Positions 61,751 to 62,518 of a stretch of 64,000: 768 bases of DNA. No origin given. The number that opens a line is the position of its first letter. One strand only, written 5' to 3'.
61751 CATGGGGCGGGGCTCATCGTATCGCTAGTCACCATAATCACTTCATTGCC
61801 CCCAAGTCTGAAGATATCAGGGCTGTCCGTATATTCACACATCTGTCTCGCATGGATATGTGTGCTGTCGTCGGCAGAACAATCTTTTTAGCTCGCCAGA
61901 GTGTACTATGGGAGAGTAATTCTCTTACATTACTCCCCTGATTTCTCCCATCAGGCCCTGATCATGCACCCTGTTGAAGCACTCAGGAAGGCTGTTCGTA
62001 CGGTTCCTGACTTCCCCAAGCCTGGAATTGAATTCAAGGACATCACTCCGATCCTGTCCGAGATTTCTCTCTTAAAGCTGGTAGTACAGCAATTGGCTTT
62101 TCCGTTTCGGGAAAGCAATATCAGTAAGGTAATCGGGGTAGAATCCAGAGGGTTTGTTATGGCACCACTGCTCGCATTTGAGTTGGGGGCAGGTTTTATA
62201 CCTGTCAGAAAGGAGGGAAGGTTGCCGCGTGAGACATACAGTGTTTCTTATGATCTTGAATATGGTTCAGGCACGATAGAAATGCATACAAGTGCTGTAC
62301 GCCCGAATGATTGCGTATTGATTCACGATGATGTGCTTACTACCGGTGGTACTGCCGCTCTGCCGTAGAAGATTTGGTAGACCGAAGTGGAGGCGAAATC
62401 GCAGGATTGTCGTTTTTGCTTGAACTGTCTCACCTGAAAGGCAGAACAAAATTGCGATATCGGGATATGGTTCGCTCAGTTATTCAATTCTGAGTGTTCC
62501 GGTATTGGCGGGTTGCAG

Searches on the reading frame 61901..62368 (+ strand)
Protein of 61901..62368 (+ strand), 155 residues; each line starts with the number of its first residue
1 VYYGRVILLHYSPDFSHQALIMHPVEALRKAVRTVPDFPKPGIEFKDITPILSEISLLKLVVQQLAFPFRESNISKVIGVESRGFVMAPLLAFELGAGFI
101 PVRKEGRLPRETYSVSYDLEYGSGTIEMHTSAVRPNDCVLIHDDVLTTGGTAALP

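Call 37: search_protein_families(library=pfam, proteins=[window:61901-62368:+], max_evalue=0.001)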
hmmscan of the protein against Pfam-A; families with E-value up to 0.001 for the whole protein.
window:61901-62368:+ (155 aa): 1 family
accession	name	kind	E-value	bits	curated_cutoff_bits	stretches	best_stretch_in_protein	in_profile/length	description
PF00156.33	Pribosyltran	-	1.4e-05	24.9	26.3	1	70-151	23-102/158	Phosphoribosyl transferase domain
